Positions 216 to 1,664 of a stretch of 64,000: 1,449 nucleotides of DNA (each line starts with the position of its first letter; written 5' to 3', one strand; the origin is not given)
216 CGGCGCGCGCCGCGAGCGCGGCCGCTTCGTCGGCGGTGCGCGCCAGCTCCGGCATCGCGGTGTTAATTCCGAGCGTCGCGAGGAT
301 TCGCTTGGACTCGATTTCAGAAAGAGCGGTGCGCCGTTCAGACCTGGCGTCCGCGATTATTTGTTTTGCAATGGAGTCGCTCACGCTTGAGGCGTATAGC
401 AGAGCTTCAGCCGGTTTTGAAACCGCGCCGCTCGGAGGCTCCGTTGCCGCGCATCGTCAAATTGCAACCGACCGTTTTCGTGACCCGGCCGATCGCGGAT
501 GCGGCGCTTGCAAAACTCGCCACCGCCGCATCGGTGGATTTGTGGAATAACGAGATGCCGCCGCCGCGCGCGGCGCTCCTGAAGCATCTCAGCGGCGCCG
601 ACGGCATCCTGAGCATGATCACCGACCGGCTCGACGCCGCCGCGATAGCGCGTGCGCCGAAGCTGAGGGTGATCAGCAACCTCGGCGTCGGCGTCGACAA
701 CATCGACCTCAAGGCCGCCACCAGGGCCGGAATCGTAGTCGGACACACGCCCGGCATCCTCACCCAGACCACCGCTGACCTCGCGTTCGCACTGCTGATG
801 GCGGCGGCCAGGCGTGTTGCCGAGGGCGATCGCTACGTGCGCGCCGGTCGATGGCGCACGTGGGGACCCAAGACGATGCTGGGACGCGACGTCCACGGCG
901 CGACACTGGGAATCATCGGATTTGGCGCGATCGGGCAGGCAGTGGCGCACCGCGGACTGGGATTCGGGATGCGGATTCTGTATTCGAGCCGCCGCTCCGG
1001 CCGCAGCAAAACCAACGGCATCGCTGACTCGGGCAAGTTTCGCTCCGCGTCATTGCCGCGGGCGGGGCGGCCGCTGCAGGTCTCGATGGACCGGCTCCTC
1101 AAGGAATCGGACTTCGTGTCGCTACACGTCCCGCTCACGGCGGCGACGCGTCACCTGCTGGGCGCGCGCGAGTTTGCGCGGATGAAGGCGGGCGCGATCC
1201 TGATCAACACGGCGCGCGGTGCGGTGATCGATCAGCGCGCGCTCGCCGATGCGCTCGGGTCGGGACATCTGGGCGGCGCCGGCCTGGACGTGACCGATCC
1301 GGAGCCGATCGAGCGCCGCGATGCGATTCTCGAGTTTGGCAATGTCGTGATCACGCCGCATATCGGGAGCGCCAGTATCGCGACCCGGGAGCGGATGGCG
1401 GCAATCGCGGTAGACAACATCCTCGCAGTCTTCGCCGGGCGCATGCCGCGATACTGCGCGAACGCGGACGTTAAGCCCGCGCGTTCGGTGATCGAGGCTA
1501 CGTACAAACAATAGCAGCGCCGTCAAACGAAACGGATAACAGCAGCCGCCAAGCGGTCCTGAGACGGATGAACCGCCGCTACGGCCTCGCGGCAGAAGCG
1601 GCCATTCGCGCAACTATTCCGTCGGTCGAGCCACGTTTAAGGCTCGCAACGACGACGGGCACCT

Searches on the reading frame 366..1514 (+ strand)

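Call 85: search_protein_families(library=pfam, proteins=[window:366-1514:+], max_evalue=0.00001)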
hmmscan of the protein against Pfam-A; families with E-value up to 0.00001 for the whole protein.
window:366-1514:+ (382 aa): 2 families
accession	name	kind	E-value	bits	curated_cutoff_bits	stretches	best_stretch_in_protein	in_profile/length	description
PF02826.25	2-Hacid_dh_C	-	2.2e-59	200.2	25.1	1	141-334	1-178/178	D-isomer specific 2-hydroxyacid dehydrogenase, NAD binding domain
PF00389.36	2-Hacid_dh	-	5.7e-29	100.9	24.6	1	37-366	1-134/134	D-isomer specific 2-hydroxyacid dehydrogenase, catalytic domain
